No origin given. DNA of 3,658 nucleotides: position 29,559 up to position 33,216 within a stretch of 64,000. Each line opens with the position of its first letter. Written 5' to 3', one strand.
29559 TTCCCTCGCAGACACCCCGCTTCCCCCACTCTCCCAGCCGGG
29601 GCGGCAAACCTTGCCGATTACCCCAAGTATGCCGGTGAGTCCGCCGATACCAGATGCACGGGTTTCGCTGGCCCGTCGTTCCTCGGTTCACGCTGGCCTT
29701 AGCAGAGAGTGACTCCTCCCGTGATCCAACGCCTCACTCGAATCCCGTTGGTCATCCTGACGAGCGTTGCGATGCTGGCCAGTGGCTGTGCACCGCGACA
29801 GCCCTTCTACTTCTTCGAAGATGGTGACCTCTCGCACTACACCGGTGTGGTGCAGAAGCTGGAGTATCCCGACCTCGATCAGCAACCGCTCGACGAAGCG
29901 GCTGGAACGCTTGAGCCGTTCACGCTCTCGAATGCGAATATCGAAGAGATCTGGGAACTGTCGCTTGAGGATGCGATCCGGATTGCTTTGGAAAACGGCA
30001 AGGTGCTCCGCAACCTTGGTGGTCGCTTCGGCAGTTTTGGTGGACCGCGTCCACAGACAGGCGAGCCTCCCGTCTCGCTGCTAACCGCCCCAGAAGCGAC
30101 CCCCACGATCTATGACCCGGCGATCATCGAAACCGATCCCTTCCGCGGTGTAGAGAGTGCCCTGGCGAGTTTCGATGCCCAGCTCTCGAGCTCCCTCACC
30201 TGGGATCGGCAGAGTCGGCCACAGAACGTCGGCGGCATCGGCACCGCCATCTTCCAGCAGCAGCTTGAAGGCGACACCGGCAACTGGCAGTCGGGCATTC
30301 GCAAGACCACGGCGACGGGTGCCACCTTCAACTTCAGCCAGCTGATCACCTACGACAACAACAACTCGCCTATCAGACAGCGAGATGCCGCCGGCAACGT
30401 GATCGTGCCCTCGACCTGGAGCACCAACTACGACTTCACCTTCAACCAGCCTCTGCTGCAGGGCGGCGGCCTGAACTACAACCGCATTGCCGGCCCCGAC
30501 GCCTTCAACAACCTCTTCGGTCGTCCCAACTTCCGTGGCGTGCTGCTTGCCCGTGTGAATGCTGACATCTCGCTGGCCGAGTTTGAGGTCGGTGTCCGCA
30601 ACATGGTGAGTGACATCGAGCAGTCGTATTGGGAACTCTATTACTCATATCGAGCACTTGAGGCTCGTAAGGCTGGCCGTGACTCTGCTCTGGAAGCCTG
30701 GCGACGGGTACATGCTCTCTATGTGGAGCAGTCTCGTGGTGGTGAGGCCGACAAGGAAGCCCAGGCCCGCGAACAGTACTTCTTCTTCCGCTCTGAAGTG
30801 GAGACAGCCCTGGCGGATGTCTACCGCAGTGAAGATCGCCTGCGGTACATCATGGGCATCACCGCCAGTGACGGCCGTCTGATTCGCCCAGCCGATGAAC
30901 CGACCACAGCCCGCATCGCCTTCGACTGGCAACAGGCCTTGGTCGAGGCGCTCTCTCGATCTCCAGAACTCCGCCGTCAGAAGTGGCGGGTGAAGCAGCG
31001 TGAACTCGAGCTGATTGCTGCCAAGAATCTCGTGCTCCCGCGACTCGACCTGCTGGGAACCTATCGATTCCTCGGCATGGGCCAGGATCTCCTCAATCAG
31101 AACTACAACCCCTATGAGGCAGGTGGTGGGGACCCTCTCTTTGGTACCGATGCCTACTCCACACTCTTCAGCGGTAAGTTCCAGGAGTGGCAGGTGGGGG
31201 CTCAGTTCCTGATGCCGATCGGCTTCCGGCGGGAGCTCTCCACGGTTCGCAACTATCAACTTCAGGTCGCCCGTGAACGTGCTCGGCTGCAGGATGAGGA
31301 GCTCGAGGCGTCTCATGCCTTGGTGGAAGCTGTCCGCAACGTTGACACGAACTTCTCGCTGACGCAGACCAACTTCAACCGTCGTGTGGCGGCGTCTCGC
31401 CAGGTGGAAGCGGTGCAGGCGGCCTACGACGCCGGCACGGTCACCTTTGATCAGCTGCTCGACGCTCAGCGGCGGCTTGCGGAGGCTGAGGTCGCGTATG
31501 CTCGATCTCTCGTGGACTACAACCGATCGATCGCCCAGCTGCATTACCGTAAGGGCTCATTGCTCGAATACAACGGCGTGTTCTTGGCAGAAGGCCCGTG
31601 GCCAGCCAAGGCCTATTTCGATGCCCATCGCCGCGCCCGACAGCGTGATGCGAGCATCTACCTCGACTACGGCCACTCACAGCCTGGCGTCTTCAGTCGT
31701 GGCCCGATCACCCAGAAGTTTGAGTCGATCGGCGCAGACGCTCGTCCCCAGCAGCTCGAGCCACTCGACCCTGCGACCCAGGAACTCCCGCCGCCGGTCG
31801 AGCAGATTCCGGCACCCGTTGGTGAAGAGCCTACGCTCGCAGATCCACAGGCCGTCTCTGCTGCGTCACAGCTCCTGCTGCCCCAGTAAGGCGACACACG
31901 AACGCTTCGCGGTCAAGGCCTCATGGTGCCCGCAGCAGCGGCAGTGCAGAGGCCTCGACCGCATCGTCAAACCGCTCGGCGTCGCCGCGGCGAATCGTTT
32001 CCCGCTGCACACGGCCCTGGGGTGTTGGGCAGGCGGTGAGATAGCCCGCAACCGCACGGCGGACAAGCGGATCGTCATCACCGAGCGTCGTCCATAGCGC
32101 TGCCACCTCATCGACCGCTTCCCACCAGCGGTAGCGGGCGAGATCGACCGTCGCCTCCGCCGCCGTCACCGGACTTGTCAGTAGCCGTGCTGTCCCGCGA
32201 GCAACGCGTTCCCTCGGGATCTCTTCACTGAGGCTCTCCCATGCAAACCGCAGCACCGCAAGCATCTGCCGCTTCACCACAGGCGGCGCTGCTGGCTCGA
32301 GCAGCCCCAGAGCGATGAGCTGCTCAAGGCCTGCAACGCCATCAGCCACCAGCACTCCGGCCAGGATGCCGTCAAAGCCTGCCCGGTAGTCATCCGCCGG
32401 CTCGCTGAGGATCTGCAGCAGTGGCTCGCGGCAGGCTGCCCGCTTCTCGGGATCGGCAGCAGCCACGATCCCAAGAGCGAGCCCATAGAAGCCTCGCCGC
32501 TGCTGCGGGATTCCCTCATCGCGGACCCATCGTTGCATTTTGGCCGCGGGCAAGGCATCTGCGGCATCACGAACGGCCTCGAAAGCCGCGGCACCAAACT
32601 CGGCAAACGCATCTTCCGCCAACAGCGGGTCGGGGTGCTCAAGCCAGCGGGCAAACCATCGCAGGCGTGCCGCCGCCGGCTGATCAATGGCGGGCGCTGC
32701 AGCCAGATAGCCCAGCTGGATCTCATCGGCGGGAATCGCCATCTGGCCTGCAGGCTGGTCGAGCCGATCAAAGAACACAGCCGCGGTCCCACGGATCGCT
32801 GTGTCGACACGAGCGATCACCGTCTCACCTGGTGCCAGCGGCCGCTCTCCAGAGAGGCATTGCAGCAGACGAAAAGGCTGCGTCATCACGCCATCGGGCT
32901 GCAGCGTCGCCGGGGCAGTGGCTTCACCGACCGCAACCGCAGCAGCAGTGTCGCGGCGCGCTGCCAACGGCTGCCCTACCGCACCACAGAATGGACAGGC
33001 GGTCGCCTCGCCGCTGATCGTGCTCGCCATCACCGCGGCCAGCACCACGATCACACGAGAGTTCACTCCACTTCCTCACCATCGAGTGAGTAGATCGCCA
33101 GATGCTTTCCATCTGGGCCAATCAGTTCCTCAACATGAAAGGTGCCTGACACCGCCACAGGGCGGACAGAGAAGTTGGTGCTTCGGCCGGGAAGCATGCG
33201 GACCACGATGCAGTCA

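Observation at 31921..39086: Seven-gene envelope operon: MacB/FtsX ABC pair, OMP barrel, two DUF3299-like and two CPFC-headed proteins, with no membrane-fusion adaptor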

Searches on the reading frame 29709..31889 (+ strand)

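Call 3: search_protein_families(library=pfam, proteins=[window:29709-31889:+], max_evalue=0.01)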
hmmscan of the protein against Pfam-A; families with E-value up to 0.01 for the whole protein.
window:29709-31889:+ (726 aa): 1 family
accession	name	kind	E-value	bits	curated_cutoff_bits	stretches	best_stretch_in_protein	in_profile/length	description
PF02321.23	OEP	-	3.4e-22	79.6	22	2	408-614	2-185/187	Outer membrane efflux protein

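Call 4: search_protein_families(library=ncbifam, proteins=[window:29709-31889:+], max_evalue=0.01)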
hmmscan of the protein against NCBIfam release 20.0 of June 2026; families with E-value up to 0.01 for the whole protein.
window:29709-31889:+ (726 aa): 4 families
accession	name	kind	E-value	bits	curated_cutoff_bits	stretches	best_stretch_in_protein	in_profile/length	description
TIGR01844.1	type_I_sec_TolC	subfamily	1.3e-09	37.6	225.15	1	279-622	92-404/414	TolC family outer membrane protein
NF007390.0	PRK09915.1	equivalog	5.5e-06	25.4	597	1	289-450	176-333/488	MdtP family multidrug efflux transporter outer membrane subunit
NF052390.1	efflux_OMP_AbuO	equivalog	0.00023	20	700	0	511-620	326-435/447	multidrug efflux outer membrane protein AbuO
NF007002.0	PRK09465.1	equivalog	0.001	17.7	495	1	490-620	297-428/460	outer membrane channel protein TolC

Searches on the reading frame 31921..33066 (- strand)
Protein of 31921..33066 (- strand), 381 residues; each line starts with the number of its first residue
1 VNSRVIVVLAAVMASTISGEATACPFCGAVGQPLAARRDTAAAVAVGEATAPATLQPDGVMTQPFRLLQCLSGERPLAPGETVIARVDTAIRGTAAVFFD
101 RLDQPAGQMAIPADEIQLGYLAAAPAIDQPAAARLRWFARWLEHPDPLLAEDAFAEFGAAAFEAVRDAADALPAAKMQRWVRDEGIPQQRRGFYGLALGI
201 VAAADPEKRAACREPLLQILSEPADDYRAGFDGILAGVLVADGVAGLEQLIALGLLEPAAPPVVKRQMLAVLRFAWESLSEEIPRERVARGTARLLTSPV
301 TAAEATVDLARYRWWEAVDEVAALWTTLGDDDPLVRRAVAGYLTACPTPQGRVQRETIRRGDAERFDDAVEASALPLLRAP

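Call 3: search_protein_families(library=pfam, proteins=[window:31921-33066:-], max_evalue=0.01)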
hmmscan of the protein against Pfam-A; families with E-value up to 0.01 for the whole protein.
window:31921-33066:- (381 aa): 0 families

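Call 4: search_protein_families(library=ncbifam, proteins=[window:31921-33066:-], max_evalue=0.01)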
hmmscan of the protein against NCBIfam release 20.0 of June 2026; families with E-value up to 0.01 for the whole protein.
window:31921-33066:- (381 aa): 0 families

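Call 16: find_homologous_proteins(query=window:31921-33066:-, max_evalue=0.001)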
Query window:31921-33066:- (381 aa): 464 proteins with E <= 0.001 among 8000 candidates; the best 120 are listed.
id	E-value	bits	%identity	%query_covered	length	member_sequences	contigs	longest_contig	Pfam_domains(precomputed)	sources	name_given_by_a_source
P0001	1.4e-238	809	99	100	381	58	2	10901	-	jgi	-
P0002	4.5e-156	537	69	100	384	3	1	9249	-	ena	-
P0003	4.9e-152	524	70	95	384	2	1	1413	-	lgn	-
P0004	1.7e-151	522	67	99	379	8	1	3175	-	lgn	-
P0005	3.4e-150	518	68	98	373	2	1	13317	-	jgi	-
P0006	3.1e-149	515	67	99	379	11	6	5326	-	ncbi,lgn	-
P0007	6.6e-149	514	66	99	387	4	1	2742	-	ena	-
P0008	3.1e-148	512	69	93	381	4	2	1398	-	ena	-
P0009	8.7e-148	510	69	94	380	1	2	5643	-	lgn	-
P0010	1.3e-147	510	67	99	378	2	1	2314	-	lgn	-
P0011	1.7e-146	506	66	99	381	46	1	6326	-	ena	-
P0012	1.3e-145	503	70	94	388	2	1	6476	-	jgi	-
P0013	4.4e-143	495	66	99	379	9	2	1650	-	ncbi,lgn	-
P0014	2.5e-142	492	66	98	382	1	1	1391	-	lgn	-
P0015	2.9e-142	492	64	98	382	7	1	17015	-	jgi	jgi:hypothetical protein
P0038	4.0e-108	380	55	98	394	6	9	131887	-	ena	-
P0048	1.3e-106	375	54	94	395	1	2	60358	-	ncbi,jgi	jgi:hypothetical protein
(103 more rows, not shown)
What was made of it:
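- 31921..33066 (-): CPFC-B, a soluble paralogue of CPFC-A with no C-terminal TM helix. It is a clade-specific addition, not part of the deep core. 464 homologues, all named ones from Planctomycetota (call 16).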

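Call 19: find_encoding_contigs(protein=P0038, flank=10000, max_places=2)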
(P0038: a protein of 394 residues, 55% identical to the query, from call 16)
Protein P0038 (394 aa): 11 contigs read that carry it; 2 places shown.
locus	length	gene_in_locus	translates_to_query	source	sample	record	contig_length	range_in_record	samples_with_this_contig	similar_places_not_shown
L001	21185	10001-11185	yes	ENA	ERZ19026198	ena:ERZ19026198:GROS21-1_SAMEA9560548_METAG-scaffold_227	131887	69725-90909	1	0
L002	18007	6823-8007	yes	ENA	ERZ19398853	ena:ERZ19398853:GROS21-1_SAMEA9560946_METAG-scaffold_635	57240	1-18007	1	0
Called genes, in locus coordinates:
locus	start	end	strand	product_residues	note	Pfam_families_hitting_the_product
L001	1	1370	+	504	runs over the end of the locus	PF05697:Trigger_N, PF05698:Trigger_C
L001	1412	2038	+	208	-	PF00574:CLP_protease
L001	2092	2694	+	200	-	PF00574:CLP_protease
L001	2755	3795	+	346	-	-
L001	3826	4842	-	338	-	PF00044:Gp_dh_N, PF02800:Gp_dh_C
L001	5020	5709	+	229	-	PF00005:ABC_tran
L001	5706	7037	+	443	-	PF12704:MacB_PCD, PF02687:FtsX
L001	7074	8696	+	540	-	-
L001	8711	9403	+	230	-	PF13828:DUF4190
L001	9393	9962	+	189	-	PF11736:DUF3299 (weak)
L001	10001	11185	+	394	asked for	-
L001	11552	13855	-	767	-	PF02321:OEP (faint)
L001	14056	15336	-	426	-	PF02424:ApbE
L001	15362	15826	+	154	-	-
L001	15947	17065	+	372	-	PF07963:N_methyl, PF07596:SBP_bac_10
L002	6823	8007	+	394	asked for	-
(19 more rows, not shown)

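Call 20: find_encoding_contigs(protein=P0048, flank=10000, max_places=2)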
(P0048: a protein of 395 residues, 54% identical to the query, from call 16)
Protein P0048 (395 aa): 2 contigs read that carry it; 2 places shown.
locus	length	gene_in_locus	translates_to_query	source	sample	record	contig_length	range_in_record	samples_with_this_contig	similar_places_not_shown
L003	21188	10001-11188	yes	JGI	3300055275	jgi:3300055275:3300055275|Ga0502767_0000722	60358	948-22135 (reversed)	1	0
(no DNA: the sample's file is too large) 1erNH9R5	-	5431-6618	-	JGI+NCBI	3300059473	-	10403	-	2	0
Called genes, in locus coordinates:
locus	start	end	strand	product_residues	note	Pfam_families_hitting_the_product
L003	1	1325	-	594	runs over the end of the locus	PF03979:Sigma70_r1_1, PF00140:Sigma70_r1_2, PF04542:Sigma70_r2, PF04539:Sigma70_r3, PF04545:Sigma70_r4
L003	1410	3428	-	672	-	PF01807:Zn_ribbon_DnaG, PF08275:DNAG_N, PF01751:Toprim, PF13155:Toprim_2, PF13362:Toprim_3 (weak), PF13662:Toprim_4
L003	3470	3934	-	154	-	PF00072:Response_reg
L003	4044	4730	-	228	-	PF01569:PAP2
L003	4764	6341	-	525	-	PF13541:ChlI, PF00493:MCM (faint), PF01078:Mg_chelatase, PF07728:AAA_5 (weak), PF13335:Mg_chelatase_C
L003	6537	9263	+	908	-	PF10459:Peptidase_S46, PF13365:Trypsin_2 (faint), PF06439:3keto-disac_hyd (weak)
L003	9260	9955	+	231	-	-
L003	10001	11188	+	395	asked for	-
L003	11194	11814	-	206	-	PF07638:Sigma70_ECF, PF08281:Sigma70_r4_2 (weak)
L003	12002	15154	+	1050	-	PF00069:Pkinase, PF07714:PK_Tyr_Ser-Thr, PF24817:WD40_WDHD1_1st, PF24807:WD40_CDC20-Fz, PF24814:WD40_Prp19, PF25172:Beta-prop_WDR3_2nd, PF25173:Beta-prop_WDR3_1st, PF25175:Beta-prop_WDR5, +100 more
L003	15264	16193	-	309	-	PF00056:Ldh_1_N, PF02866:Ldh_1_C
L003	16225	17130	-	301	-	PF00596:Aldolase_II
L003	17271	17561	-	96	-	PF03319:EutN_CcmL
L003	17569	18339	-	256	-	-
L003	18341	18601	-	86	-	PF03319:EutN_CcmL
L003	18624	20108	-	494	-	PF00171:Aldedh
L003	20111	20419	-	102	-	PF03319:EutN_CcmL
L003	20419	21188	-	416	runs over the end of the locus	PF00871:Acetate_kinase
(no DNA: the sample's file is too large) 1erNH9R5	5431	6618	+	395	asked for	-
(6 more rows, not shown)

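Call 21: find_related_loci(query=A1, collection=genome_contigs, flank=10000)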
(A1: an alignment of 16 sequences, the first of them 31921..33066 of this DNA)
Query A1 (381 aa) in genome_contigs; peptide patterns used: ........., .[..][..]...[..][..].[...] (x = any residue, [..] = any of these).
199 stretches matched a pattern; 97 encode a relative of the query (tblastn E <= 1e-3); the best 80 are kept; 80 distinct loci.
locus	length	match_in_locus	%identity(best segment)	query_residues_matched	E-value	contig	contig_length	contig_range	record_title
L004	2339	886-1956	69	25-379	6e-155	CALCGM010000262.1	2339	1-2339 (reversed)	MAG TPA_asm: uncultured Planctomycetaceae bacterium isolate ERR2206794_bin.65_CONCOCT_v1.1_MAG genome assembly, contig:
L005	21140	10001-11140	64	1-377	3e-144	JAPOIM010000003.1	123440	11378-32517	MAG: Planctomycetota bacterium isolate bin36 NODE_3_length_123440_cov_2.528562, whole genome shotgun sequence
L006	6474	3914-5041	64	7-379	6e-143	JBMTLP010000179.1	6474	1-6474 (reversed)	MAG: Pirellulales bacterium isolate LKB_V2_S15_100percent_par_LKB_V2_S15_metabat.40 NODE_9498_length_6474_cov_4.580776,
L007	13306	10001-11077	54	23-375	4e-111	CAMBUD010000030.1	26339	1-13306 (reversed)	MAG: Planctomicrobium piriforme isolate MoH-02may19-16 genome assembly, contig: MoH-02may19-C2651, whole genome shotgun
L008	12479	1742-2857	53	7-362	1e-108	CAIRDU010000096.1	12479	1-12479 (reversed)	MAG: uncultured Planctomycetaceae bacterium isolate UppL7s_bin-0881 genome assembly, contig: bin-0881:096/560, whole gen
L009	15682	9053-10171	51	8-376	9e-108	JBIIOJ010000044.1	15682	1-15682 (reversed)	MAG: Pirellulales bacterium isolate ME2002-10-08pf_3300042317_group1_bin116 Rohwer_bin1729_scaffold_1653_c1, whole genom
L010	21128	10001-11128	51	1-376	5e-106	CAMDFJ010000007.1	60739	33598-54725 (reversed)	MAG: Candidatus Kuenenia stuttgartiensis isolate MsE-01oct19-48 genome assembly, contig: MsE-01oct19-C368, whole genome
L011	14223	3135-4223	52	18-376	4e-106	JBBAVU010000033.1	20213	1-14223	MAG: Pirellulales bacterium isolate EUL_331 ctg33-EUL_331, whole genome shotgun sequence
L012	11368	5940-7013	56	23-379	8e-104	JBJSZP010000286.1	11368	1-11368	MAG: Planctomycetia bacterium isolate samp_4432_VAMB_873 samp_4432_2482264, whole genome shotgun sequence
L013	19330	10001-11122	55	16-379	3e-103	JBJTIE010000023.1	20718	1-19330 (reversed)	MAG: Planctomycetaceae bacterium isolate samp_4313_metabat2_206 samp_4313_132843, whole genome shotgun sequence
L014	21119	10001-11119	51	8-376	4e-103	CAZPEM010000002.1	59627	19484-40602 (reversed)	MAG TPA_asm: uncultured Chitinophagaceae bacterium isolate SRP124364_co1_136 genome assembly, contig: NODE_252_length_59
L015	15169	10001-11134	54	12-379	2e-103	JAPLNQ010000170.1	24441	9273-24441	MAG: Planctomycetia bacterium isolate LacPavin_0419_WC53_MAG_65_8 LacPavin_0419_WC53_scaffold_515241, whole genome shotg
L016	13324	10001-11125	54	9-376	7e-103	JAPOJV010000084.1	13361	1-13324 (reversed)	MAG: bacterium isolate bin72 k141_1293643_length_13361_cov_30.0000, whole genome shotgun sequence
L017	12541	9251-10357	55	12-379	9e-103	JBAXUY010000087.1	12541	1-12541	MAG: Planctomycetia bacterium isolate ELA673 MAG673_87, whole genome shotgun sequence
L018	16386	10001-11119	51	22-376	2e-101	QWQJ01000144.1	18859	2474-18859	MAG: Planctomycetota bacterium isolate ZH-3NOV15-plancto5 ZH-3NOV15-C3349, whole genome shotgun sequence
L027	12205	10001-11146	51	5-377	1e-97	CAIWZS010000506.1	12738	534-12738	MAG: uncultured Planctomycetaceae bacterium isolate LaPlata_bin-2267 genome assembly, contig: bin-2267:506/553, whole ge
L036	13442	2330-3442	49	3-376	8e-92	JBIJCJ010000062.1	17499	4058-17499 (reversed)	MAG: Pirellulales bacterium isolate ME2006-08-18D11_3300042945_group2_bin248 Rohwer_bin1692_scaffold_3071_c1, whole geno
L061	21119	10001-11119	54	7-376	1e-99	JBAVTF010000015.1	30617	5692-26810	MAG: Pirellulales bacterium isolate MFD03852_ilm_asm_bin10 k127_127900, whole genome shotgun sequence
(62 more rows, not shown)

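Call 25: search_protein_families(library=pfam, proteins=[L010:7129-7965:+, L010:7965-9323:+, L010:9310-9984:+, L003:9260-9955:+, L003:6537-9263:+], max_evalue=0.01)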
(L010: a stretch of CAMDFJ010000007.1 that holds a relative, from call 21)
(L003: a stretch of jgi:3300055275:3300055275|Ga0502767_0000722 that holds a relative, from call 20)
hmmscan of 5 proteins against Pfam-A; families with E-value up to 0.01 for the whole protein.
L010:7129-7965:+ (278 aa): 2 families
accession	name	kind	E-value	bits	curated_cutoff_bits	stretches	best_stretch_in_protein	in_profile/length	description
PF14023.12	Bestrophin-like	-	1.9e-60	204.8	32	1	43-268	8-232/232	Bestrophin-like domain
PF15103.11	G0-G1_switch_2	-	0.0042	17.9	27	0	228-263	22-56/105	G0/G1 switch protein 2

L010:7965-9323:+ (452 aa): 2 families
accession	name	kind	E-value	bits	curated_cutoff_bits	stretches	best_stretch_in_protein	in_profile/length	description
PF13433.12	Peripla_BP_5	-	1.8e-128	429.2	27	1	66-426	3-360/363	Periplasmic binding protein domain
PF13458.12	Peripla_BP_6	-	3.1e-71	241.3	31.7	1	64-405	2-341/343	Periplasmic binding protein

L010:9310-9984:+ (224 aa): 1 family
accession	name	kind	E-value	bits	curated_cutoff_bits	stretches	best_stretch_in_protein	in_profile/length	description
PF01987.23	AIM24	-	6.4e-31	108.1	25.7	1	4-204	1-204/205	Mitochondrial biogenesis AIM24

L003:9260-9955:+ (231 aa): 1 family
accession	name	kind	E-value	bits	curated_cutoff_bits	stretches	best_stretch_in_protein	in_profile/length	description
PF01966.28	HD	-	0.0022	18.7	22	1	102-143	2-48/116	HD domain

L003:6537-9263:+ (908 aa): 4 families
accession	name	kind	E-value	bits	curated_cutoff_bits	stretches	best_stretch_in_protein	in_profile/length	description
PF10459.15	Peptidase_S46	-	1.7e-189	632.3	22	1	26-705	1-697/698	Peptidase S46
PF13365.12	Trypsin_2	-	1.2e-11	46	27.6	2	633-657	120-144/144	Trypsin-like peptidase domain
PF06439.18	3keto-disac_hyd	-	2.8e-08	34.5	26.8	1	717-894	1-186/187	3-keto-disaccharide hydrolase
PF00089.32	Trypsin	-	4.3e-05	23.9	20.6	0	636-661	173-198/220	Trypsin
